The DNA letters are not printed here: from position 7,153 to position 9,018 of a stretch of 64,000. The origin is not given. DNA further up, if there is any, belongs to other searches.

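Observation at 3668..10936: Ten co-directional, tightly coupled genes: ECF sigma, small ORF, PflX-like radical SAM, small ORF, AAA+ ATPase, DUF1257, DUF2997, S26-like pseudo-peptidase, TPR protein, orphan PilT ATPase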

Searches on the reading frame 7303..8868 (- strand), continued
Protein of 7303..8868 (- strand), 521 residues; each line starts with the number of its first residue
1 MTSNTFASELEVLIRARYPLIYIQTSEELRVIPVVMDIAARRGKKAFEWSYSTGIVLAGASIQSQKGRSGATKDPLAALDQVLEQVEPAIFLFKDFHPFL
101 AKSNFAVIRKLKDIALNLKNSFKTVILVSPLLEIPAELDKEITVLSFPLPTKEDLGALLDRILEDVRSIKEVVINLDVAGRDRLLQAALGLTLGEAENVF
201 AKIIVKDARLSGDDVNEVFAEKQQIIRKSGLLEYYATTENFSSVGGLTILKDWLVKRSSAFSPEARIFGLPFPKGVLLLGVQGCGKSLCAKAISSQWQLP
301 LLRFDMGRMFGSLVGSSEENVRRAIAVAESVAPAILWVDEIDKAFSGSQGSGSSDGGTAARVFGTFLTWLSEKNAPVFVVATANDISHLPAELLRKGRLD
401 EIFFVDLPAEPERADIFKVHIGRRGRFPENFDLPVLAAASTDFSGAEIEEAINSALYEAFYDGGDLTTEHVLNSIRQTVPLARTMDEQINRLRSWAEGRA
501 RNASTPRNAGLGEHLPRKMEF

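Call 55: search_dna_similar(query=window:7303-8868:-, collection=plasmids, mode=protein, max_evalue=1e-30, max_rows=30, rows=spread)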
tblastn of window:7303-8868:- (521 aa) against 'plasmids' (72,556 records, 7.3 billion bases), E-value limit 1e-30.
Records with a match: 709; places in all: 729; records where one place covers at least 80% of the query: 655.
Best place of each record, by identity: <60% 709.
By first word of the organism name: Klebsiella 251; Escherichia 107; Citrobacter 52; Salmonella 45; Enterobacter 38; Providencia 36; Nostoc 33; Vibrio 18; Proteus 12; Bacillus 8; and 49 more.
By predicted mobility (MOB-suite, as given by PLSDB): conjugative 586; non-mobilizable 73; mobilizable 50.
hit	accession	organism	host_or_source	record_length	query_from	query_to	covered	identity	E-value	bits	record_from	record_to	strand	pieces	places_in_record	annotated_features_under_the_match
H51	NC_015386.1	Treponema succinifaciens DSM 2489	colon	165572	4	505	96%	53.4%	4e-160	511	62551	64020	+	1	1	AAA family ATPase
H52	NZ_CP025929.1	Microcystis aeruginosa NIES-2481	cell culture,freshwater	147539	4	495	94%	37.1%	4e-80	280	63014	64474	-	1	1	AAA family ATPase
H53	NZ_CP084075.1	Fusobacterium vincentii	-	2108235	16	504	94%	33.8%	3e-59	219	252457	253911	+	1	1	none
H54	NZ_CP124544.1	Halotia branconii CENA392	Monoisolate,Whale bone on the ...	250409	89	505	80%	38.4%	7e-66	238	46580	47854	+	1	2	AAA family ATPase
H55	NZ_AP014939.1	Citrobacter freundii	-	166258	9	494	93%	30.4%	1e-49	191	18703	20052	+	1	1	ATP-binding protein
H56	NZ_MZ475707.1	Klebsiella pneumoniae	-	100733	9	494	93%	30.4%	4e-49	189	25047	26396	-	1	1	AAA family ATPase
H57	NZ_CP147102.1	Escherichia coli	-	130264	9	494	93%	30.4%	4e-49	189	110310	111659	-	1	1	AAA family ATPase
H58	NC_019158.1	Klebsiella pneumoniae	-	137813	9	494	93%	30.4%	4e-49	189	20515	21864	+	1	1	AAA family ATPase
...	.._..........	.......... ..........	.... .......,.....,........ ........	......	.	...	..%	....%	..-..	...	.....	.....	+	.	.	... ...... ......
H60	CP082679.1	Salmonella enterica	Chicken Legs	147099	9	494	93%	30.4%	4e-49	189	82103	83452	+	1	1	AAA family ATPase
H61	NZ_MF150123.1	Klebsiella pneumoniae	Homo sapiens,single cell,urine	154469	9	494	93%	30.4%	4e-49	189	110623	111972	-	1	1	AAA family ATPase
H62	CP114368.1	Escherichia coli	Homo sapiens,urine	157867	9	494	93%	30.4%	4e-49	189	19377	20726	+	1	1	AAA family ATPase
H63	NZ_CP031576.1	Enterobacter hormaechei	Homo sapiens,Rectal swab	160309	9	494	93%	30.4%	4e-49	189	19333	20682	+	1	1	AAA family ATPase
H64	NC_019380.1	Aeromonas hydrophila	-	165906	9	494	93%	30.4%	4e-49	189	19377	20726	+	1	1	AAA family ATPase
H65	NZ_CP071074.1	Escherichia coli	Homo sapiens,rectal swab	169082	9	494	93%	30.4%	4e-49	189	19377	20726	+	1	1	AAA family ATPase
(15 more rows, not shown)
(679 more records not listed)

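Call 56: get_annotated_region(hit=H64, flank=7000)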
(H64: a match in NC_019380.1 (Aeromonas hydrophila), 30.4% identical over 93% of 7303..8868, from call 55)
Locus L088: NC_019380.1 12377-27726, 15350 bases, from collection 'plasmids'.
description: Aeromonas hydrophila plasmid pR148, complete sequence
organism: Aeromonas hydrophila (NCBI taxid 644)
taxonomy: Bacteria; Pseudomonadota; Gammaproteobacteria; Aeromonadales; Aeromonadaceae; Aeromonas; Aeromonas hydrophila
host: -; source: -; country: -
typing (MOB-suite, as given by PLSDB): conjugative; replicon IncC; relaxase MOBH,MOBH; mating-pair formation MPF_F
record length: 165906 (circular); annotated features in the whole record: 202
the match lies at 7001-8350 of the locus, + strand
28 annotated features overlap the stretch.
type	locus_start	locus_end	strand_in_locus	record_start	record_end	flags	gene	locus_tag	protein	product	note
CDS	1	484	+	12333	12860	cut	-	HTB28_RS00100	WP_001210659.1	thermonuclease family protein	-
CDS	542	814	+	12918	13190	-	-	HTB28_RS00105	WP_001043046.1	HU family DNA-binding protein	GO:0030261 - chromosome condensation [Evidence IEA]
CDS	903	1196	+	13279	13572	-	-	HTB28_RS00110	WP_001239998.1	hypothetical protein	-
CDS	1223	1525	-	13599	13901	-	-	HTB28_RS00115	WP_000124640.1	XRE family transcriptional regulator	-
CDS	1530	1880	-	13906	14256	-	-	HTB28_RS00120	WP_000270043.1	type II toxin-antitoxin system RelE/ParE family toxin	-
CDS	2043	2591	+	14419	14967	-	-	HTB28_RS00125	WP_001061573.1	hypothetical protein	-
CDS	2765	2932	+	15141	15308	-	-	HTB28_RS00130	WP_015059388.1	hypothetical protein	-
CDS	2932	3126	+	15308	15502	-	-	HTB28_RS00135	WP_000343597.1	hypothetical protein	-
CDS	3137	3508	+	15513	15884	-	-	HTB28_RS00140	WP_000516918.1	hypothetical protein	-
CDS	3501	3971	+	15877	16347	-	-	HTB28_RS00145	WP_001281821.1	hypothetical protein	-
CDS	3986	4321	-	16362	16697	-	-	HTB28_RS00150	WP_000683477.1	hypothetical protein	-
CDS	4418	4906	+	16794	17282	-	-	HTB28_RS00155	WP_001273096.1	DUF1643 domain-containing protein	-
CDS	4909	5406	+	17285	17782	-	-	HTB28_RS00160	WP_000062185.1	hypothetical protein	-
CDS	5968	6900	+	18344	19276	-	-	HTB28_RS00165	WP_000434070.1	hypothetical protein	-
CDS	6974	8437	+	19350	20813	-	-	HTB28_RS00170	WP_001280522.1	AAA family ATPase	-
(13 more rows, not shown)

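Call 57: get_annotated_region(hit=H41, flank=5000)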
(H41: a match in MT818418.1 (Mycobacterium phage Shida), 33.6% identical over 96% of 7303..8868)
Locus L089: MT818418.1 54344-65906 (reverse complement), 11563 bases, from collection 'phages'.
description: Mycobacterium phage Shida, complete genome.
organism: Mycobacterium phage Shida (NCBI taxid 2772032)
taxonomy: Viruses; Duplodnaviria; Heunggongvirae; Uroviricota; Caudoviricetes; Corndogvirus
host: Mycobacterium smegmatis mc2 155; source: -; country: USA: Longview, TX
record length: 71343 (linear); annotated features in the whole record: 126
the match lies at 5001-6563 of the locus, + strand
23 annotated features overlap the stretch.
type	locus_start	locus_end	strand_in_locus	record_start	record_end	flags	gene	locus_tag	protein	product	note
CDS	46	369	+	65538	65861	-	111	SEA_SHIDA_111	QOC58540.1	membrane protein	-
CDS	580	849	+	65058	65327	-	110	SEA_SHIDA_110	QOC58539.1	hypothetical protein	-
CDS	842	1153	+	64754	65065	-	109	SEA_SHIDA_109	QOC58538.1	helix-turn-helix DNA binding domain protein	-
CDS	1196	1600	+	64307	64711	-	108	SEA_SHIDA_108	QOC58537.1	hypothetical protein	-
CDS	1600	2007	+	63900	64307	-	107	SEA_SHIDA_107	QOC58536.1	hypothetical protein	-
CDS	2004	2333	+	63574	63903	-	106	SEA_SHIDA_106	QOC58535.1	hypothetical protein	-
CDS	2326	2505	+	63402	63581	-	105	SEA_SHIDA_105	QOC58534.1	hypothetical protein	-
CDS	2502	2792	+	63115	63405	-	104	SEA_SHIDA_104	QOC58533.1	hypothetical protein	-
CDS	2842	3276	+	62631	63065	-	103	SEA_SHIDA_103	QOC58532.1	hypothetical protein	-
CDS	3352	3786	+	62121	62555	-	102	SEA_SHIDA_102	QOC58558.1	hypothetical protein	-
CDS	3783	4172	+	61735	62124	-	101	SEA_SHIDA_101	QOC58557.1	hypothetical protein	-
CDS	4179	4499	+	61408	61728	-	100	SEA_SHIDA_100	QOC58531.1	hypothetical protein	-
CDS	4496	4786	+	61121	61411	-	99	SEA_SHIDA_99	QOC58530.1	hypothetical protein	-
CDS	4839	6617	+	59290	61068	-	98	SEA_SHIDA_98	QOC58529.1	AAA-ATPase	-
CDS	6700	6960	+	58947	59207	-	97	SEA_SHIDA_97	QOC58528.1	hypothetical protein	-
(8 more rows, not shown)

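Call 58: get_annotated_region(hit=H38, flank=5000)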
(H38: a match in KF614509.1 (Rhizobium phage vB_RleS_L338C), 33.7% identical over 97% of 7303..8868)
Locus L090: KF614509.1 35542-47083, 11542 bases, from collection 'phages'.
description: Rhizobium phage vB_RleS_L338C, complete genome.
organism: Rhizobium phage vB_RleS_L338C (NCBI taxid 1414737)
taxonomy: Viruses; Duplodnaviria; Heunggongvirae; Uroviricota; Caudoviricetes
host: Rhizobium leguminosarum biovar viciae 3841; source: -; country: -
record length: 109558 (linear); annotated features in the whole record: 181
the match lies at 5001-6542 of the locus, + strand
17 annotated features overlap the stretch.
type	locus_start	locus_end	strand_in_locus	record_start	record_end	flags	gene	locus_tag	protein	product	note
CDS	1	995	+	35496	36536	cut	-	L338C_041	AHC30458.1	hypothetical protein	-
CDS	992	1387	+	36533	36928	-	-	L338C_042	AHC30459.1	hypothetical protein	-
CDS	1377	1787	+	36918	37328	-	-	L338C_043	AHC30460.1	tail assembly chaperone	-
CDS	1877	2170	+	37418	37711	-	-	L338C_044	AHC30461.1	hypothetical protein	-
CDS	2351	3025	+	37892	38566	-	-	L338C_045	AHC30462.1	deoxynucleotide monophosphate kinase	-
CDS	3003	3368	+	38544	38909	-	-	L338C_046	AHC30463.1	hypothetical protein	-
CDS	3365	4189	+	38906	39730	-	-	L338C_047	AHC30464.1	putative hydrolase with a peptidoglycan binding domain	-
CDS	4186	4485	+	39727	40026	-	-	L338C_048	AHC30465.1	hypothetical protein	-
CDS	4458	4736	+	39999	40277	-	-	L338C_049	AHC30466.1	hypothetical protein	-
CDS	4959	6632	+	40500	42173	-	-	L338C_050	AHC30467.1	AAA+ family ATPase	-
CDS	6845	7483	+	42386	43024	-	-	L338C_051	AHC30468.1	hypothetical protein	-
CDS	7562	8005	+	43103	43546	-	-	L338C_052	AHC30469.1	hypothetical protein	-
CDS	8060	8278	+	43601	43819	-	-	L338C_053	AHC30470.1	hypothetical protein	-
CDS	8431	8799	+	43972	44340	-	-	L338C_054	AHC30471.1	hypothetical protein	-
CDS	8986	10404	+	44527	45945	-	-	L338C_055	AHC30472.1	hypothetical protein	-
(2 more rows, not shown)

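Call 59: search_protein_families(library=pfam, proteins=[L088:5968-6900:+, L088:8499-8891:+, L088:9179-10312:+, L085:5363-5971:+, L085:4485-5342:+, L087:3059-3700:+, L087:3697-4152:+, L089:6700-6960:+, L090:6845-7483:+, L090:7562-8005:+], max_evalue=0.1)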
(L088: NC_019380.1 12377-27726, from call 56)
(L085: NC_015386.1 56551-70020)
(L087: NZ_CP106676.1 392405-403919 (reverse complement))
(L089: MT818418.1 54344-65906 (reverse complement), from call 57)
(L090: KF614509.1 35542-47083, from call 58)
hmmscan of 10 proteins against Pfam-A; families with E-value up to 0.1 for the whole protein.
L088:5968-6900:+ (310 aa): 0 families

L088:8499-8891:+ (130 aa): 1 family
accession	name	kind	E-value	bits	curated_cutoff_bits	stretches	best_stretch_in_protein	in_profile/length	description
PF22269.2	TagH_SH3-like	-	0.031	14.9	27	0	5-41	10-46/62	Teichoic acid transporter subunit TagH, SH3-like domain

L088:9179-10312:+ (377 aa): 1 family
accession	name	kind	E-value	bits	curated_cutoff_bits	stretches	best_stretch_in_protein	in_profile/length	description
PF13249.12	SQHop_cyclase_N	-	0.096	12.3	26.2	0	287-327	159-199/291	Squalene-hopene cyclase N-terminal domain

L085:5363-5971:+ (202 aa): 4 families
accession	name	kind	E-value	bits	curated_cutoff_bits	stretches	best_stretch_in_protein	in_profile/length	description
PF13353.11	Fer4_12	-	4.1e-31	108.5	22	1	33-161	1-136/137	4Fe-4S single cluster domain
PF04055.27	Radical_SAM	-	6.6e-09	36.6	29.5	1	44-126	4-95/166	Radical SAM superfamily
PF10841.13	DUF2644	-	0.029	15.1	22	0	128-147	24-42/59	Protein of unknown function (DUF2644)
PF02608.20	Bmp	-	0.043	13.2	24.1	1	87-143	36-93/301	ABC transporter substrate-binding protein PnrA-like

L085:4485-5342:+ (285 aa): 1 family
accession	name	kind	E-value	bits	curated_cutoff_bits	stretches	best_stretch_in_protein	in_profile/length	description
PF21739.2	DUF6866_N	-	0.087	13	27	0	151-254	34-128/153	Family of unknown function (DUF6866) N-terminal domain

L087:3059-3700:+ (213 aa): 2 families
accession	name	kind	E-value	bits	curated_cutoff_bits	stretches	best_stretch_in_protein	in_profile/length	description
PF13353.11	Fer4_12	-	1.1e-35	123.3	22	1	18-155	1-135/137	4Fe-4S single cluster domain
PF04055.27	Radical_SAM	-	1.7e-07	32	29.5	1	29-118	4-85/166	Radical SAM superfamily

L087:3697-4152:+ (151 aa): 1 family
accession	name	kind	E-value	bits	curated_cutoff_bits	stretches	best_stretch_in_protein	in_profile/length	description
PF06868.16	DUF1257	-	0.017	15.8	22.2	1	70-145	34-103/103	Protein of unknown function (DUF1257)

L089:6700-6960:+ (86 aa): 0 families

L090:6845-7483:+ (212 aa): 0 families

L090:7562-8005:+ (147 aa): 1 family
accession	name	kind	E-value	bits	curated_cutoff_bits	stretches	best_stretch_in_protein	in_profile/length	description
PF06868.16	DUF1257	-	4.8e-09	36.8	22.2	1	38-144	13-103/103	Protein of unknown function (DUF1257)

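Call 85: get_annotated_region(hit=H4, flank=4000)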
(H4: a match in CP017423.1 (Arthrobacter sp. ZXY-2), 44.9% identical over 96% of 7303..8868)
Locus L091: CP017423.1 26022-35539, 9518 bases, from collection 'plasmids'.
description: Arthrobacter sp. ZXY-2 plasmid pZXY22, complete sequence
organism: Arthrobacter sp. ZXY-2 (NCBI taxid 1806905)
taxonomy: Bacteria; Actinomycetota; Actinomycetes; Micrococcales; Micrococcaceae; Arthrobacter; Arthrobacter sp. ZXY-2
host: -; source: whole organism,soil; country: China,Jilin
typing (MOB-suite, as given by PLSDB): conjugative; replicon rep_cluster_1547; relaxase MOBP; mating-pair formation MPF_T
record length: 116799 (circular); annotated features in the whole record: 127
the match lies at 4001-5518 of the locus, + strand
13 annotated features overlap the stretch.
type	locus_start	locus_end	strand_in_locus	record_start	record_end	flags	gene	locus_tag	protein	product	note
CDS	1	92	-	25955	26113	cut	-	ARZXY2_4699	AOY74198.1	hypothetical protein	-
CDS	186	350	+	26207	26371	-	-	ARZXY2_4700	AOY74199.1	hypothetical protein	-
CDS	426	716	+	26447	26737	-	-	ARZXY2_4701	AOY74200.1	hypothetical protein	-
CDS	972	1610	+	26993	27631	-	-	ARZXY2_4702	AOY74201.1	hypothetical protein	-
CDS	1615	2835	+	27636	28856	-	dnaQ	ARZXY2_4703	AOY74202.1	bifunctional ATP-dependent DNA helicase/DNA polymerase III subunit epsilon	-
CDS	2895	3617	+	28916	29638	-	-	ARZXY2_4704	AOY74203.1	hypothetical protein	-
CDS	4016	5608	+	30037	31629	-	-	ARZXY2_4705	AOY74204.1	ATPase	-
CDS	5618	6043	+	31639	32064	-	-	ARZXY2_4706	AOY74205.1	hypothetical protein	-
CDS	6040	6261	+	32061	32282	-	-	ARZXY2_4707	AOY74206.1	hypothetical protein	-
CDS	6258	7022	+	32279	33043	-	-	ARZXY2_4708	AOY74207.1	hypothetical protein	-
CDS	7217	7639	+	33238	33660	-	nrdG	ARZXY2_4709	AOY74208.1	putative anaerobic ribonucleoside-triphosphate reductase activating protein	-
CDS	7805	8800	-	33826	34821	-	-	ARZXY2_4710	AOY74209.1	hypothetical protein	-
CDS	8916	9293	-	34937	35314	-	-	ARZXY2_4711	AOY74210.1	hypothetical protein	-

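Call 86: get_annotated_region(hit=H11, flank=4000)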
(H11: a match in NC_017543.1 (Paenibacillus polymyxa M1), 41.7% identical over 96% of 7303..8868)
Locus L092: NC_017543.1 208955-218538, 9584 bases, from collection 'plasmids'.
description: Paenibacillus polymyxa M1 plasmid pPPM1a, complete sequence
organism: Paenibacillus polymyxa M1 (NCBI taxid 1052684)
taxonomy: Bacteria; Bacillota; Bacilli; Bacillales; Paenibacillaceae; Paenibacillus; Paenibacillus polymyxa; Paenibacillus polymyxa M1
host: -; source: -; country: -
typing (MOB-suite, as given by PLSDB): non-mobilizable; mating-pair formation MPF_F
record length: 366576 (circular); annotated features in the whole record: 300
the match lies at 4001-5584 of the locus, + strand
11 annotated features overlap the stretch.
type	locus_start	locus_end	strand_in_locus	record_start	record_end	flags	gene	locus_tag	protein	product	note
CDS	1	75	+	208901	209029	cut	-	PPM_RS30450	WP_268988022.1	hypothetical protein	-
CDS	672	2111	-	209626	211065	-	-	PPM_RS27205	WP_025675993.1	hypothetical protein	-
CDS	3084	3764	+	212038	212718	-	-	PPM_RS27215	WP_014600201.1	DsbA family protein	-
CDS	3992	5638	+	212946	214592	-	-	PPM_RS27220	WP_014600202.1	AAA family ATPase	-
CDS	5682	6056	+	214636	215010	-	-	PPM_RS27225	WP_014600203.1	DUF1257 domain-containing protein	-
CDS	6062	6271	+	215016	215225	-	-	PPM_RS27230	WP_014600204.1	DUF2997 domain-containing protein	-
CDS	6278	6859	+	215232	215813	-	-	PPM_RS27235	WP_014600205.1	4Fe-4S single cluster domain-containing protein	-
CDS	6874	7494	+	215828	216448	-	-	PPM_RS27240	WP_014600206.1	hypothetical protein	-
CDS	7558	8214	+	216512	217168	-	-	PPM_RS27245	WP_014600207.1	hypothetical protein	-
CDS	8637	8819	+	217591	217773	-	-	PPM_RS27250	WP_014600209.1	hypothetical protein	-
CDS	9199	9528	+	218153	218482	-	-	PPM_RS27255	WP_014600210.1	hypothetical protein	-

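Call 87: get_annotated_region(hit=H2, flank=4000)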
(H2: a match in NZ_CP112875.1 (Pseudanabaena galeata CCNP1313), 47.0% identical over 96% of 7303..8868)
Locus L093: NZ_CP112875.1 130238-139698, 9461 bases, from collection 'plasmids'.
description: Pseudanabaena galeata CCNP1313 plasmid pPg_01, complete sequence
organism: Pseudanabaena galeata CCNP1313 (NCBI taxid 2602720)
taxonomy: Bacteria; Cyanobacteriota; Cyanophyceae; Pseudanabaenales; Pseudanabaenaceae; Pseudanabaena; Pseudanabaena galeata; Pseudanabaena galeata CCNP1313
host: -; source: -; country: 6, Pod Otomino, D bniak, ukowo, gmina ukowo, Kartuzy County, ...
typing (MOB-suite, as given by PLSDB): non-mobilizable
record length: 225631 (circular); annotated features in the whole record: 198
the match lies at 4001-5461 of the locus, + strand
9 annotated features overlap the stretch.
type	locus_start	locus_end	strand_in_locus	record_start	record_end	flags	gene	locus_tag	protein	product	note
CDS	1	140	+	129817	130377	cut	grpE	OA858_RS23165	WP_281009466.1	nucleotide exchange factor GrpE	GO:0006457 - protein folding [Evidence IEA]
CDS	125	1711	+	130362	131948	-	-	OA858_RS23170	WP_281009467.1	Hsp70 family protein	-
CDS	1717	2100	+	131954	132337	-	-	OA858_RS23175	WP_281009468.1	DUF1257 domain-containing protein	-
CDS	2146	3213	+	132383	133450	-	-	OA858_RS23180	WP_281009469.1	ATP-binding protein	-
CDS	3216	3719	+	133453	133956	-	-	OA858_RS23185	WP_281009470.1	hypothetical protein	-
CDS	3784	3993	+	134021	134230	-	-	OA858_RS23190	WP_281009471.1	DUF2997 domain-containing protein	-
CDS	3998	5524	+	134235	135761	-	-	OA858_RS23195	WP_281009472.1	AAA family ATPase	-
CDS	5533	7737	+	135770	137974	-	-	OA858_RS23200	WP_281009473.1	hypothetical protein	-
CDS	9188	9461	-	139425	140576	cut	-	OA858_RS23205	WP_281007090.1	transposase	-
